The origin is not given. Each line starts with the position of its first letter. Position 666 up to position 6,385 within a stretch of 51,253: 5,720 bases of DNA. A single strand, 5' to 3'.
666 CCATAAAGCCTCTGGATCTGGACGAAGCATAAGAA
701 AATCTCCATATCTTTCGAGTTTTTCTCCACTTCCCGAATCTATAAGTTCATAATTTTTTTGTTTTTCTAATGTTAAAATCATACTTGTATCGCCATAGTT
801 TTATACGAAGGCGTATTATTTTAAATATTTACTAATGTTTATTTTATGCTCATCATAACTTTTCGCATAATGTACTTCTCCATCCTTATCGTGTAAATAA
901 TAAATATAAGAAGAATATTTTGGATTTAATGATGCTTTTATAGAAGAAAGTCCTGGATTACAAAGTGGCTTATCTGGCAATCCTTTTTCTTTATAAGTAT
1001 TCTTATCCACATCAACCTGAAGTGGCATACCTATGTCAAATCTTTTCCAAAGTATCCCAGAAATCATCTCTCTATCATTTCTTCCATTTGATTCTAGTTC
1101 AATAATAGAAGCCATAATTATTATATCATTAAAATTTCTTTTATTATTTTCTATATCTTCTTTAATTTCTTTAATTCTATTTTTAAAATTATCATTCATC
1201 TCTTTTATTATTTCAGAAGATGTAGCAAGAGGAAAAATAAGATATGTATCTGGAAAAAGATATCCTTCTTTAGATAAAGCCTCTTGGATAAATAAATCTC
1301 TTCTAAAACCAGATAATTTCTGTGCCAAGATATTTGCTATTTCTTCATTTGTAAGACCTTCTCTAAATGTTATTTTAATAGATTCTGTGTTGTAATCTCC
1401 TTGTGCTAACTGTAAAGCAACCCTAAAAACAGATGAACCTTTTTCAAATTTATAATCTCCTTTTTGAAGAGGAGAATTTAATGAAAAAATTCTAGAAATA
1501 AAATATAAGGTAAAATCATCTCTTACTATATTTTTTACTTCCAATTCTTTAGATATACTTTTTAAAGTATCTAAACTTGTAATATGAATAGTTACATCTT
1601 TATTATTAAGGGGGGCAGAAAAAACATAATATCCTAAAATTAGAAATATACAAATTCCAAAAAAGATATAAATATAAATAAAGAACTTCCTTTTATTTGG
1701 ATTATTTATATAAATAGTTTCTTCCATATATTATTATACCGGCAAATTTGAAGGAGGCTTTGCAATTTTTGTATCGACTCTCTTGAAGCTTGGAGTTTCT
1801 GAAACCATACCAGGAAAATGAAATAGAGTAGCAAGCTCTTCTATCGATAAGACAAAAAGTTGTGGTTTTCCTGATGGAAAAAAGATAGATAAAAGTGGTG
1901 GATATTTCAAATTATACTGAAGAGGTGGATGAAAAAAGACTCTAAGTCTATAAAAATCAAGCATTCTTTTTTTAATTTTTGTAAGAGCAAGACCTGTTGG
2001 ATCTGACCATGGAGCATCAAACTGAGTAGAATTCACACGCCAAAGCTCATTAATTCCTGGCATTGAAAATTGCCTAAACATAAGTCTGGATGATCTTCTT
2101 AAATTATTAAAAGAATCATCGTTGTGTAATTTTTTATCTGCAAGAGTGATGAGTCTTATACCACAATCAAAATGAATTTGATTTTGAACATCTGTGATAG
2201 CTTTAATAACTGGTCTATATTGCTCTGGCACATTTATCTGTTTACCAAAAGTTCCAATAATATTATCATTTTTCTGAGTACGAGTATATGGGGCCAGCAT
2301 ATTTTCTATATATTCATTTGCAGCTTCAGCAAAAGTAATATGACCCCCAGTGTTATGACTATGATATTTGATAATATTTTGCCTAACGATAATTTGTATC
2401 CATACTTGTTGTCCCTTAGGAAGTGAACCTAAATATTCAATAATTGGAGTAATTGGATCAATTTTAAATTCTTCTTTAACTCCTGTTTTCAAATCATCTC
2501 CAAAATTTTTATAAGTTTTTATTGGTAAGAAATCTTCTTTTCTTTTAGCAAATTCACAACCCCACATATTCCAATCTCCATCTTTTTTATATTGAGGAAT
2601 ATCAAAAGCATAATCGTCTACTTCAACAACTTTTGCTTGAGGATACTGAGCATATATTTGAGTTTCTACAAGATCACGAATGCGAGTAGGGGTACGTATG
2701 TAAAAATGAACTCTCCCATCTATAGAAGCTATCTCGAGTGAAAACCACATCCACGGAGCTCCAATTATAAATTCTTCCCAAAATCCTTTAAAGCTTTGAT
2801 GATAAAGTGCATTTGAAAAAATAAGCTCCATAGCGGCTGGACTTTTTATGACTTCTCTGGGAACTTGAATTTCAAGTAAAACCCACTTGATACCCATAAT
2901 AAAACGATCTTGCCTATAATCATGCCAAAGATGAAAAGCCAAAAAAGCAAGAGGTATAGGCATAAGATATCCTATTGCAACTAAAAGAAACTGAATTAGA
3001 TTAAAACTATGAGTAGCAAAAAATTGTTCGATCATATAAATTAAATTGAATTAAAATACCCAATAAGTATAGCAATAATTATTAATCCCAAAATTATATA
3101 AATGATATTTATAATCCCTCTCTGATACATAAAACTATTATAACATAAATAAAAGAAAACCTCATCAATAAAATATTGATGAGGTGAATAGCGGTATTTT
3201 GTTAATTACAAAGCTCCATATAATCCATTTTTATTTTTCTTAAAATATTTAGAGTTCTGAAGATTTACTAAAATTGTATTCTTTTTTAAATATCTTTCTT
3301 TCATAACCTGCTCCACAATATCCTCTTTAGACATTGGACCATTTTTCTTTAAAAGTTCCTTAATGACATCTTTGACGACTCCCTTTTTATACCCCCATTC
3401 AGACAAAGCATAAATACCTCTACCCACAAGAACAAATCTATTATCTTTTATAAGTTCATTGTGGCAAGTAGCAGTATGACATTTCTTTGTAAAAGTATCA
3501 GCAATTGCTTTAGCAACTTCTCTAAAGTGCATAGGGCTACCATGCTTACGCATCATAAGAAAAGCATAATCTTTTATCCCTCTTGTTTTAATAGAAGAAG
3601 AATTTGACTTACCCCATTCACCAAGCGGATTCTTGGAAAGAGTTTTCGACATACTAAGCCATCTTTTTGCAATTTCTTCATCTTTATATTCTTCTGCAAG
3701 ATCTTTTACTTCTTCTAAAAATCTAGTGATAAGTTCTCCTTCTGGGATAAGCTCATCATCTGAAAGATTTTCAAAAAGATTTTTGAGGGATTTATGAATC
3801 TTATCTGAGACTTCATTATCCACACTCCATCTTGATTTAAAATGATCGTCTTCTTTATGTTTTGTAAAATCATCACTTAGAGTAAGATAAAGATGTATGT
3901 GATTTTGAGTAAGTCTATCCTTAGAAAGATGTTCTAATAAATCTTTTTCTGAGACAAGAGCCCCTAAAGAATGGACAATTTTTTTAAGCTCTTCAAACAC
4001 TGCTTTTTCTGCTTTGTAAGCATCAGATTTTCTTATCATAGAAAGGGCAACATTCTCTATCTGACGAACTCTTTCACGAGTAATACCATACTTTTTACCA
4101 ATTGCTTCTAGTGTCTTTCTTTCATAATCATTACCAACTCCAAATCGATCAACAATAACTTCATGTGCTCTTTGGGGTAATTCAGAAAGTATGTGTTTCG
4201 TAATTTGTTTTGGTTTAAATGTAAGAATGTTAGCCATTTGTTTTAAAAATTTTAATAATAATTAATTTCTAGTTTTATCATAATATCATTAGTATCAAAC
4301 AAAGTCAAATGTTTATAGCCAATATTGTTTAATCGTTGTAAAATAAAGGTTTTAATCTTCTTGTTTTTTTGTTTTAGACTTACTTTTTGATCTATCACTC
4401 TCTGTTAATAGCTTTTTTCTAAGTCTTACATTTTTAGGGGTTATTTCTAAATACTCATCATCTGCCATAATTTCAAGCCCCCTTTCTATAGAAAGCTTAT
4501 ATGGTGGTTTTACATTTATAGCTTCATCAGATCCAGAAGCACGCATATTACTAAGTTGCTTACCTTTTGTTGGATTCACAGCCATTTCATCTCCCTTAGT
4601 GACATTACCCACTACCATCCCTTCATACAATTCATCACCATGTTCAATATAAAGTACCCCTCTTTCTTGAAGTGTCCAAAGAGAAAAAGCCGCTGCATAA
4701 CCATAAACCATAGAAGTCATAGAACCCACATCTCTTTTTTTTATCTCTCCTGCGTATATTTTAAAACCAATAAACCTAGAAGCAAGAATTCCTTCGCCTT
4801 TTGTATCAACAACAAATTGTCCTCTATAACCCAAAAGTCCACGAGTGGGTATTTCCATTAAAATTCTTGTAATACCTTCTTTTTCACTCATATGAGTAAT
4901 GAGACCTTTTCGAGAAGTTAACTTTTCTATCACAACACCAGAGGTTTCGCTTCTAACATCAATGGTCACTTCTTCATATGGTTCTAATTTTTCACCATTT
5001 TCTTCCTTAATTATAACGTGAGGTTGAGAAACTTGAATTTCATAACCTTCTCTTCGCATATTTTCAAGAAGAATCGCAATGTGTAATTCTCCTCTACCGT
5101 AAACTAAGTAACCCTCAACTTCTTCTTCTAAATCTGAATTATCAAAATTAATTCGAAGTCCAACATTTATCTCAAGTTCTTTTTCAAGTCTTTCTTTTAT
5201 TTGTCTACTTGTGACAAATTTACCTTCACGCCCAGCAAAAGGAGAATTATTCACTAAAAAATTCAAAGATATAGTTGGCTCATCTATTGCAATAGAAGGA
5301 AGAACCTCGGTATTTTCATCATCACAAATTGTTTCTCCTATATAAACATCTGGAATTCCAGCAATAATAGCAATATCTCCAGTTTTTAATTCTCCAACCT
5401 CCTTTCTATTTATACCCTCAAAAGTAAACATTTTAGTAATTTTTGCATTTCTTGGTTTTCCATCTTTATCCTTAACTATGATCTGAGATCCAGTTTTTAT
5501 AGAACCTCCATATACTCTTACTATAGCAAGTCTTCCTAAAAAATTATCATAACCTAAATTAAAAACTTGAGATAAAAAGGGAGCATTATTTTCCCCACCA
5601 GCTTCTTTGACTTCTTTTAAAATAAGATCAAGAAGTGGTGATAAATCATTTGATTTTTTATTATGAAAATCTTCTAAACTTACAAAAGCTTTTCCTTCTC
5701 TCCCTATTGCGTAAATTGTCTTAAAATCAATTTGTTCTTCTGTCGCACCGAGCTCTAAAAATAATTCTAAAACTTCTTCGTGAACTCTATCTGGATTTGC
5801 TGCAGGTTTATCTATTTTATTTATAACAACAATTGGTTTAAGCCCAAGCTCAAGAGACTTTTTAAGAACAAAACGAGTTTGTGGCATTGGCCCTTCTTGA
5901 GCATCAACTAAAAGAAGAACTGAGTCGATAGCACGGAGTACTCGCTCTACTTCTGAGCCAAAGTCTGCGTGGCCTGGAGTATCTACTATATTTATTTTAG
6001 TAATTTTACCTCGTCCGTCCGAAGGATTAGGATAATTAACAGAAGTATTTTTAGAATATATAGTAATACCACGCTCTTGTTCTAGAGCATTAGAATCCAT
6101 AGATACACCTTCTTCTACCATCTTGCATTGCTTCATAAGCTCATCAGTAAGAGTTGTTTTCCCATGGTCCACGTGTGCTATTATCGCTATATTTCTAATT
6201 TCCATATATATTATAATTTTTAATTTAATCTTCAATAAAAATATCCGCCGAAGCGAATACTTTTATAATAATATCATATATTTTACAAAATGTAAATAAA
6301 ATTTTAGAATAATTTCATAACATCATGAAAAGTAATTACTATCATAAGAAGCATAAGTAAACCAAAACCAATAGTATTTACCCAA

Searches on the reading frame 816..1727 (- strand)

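Call 69: search_protein_families(library=pfam, proteins=[window:816-1727:-], max_evalue=0.001)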
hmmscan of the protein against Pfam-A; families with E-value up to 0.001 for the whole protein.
window:816-1727:- (303 aa): 1 family
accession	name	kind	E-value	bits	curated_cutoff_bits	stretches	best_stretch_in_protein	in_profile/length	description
PF02618.21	YceG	-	1.7e-55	188.9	32.4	2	48-239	2-192/275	YceG-like family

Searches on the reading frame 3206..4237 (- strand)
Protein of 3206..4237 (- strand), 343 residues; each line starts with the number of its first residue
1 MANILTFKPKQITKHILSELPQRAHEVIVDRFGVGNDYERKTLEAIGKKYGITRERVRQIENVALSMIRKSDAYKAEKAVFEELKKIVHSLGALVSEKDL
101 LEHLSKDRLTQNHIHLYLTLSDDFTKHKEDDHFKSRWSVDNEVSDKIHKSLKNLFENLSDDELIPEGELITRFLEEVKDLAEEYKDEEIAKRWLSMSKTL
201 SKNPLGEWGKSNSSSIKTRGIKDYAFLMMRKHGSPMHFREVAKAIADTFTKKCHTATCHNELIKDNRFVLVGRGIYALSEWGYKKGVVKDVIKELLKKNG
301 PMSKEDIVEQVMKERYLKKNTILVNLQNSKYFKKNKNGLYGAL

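Call 69: search_protein_families(library=pfam, proteins=[window:3206-4237:-], max_evalue=0.001)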
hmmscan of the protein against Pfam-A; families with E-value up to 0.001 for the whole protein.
window:3206-4237:- (343 aa): 2 families
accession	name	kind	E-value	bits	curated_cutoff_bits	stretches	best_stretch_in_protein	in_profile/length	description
PF04545.22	Sigma70_r4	-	1.1e-14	54.1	24.1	1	17-70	2-50/50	Sigma-70, region 4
PF05066.19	HARE-HTH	-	7.7e-11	42.7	25.9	1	221-281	3-71/71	HB1, ASXL, restriction endonuclease HTH domain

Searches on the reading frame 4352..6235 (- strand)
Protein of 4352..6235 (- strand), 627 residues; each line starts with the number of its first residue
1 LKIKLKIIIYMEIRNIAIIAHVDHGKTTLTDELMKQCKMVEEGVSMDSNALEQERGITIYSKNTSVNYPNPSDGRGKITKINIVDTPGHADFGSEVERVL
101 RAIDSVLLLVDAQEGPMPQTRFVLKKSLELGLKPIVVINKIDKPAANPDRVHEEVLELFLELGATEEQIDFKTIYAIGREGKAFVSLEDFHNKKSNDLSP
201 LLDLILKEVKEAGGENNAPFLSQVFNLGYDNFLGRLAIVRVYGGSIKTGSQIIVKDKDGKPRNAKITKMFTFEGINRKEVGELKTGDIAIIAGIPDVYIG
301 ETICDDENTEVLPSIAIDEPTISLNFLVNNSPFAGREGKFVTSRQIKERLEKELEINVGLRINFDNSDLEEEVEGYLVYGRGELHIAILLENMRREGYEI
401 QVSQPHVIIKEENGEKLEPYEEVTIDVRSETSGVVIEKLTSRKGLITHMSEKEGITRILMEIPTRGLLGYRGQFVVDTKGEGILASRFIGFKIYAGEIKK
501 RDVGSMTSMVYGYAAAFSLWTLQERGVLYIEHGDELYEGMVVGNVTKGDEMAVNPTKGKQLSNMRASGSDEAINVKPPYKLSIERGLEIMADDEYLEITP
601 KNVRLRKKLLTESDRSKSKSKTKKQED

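Call 69: search_protein_families(library=pfam, proteins=[window:4352-6235:-], max_evalue=0.001)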
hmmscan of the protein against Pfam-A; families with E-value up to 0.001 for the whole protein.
window:4352-6235:- (627 aa): 6 families
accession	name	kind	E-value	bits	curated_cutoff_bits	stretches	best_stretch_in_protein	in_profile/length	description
PF00009.33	GTP_EFTU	-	1.8e-50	171.6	26.5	1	12-187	2-178/188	Elongation factor Tu GTP binding domain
PF21018.2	BipA_C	-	3.7e-37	126.9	23.8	1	504-611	2-109/110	TypA/BipA C-terminal domain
PF00679.30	EFG_C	-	3.9e-20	72.1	27.9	1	416-500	2-87/89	Elongation factor G C-terminus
PF03144.31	GTP_EFTU_D2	-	4.8e-10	40.2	30.3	1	234-304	1-73/73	Elongation factor Tu domain 2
PF22042.2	EF-G_D2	-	1.3e-08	35.3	27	1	221-305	3-83/84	Elongation factor G domain 2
PF01926.29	MMR_HSR1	-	2.7e-05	24.7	21.9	1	16-140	2-113/113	50S ribosome-binding GTPase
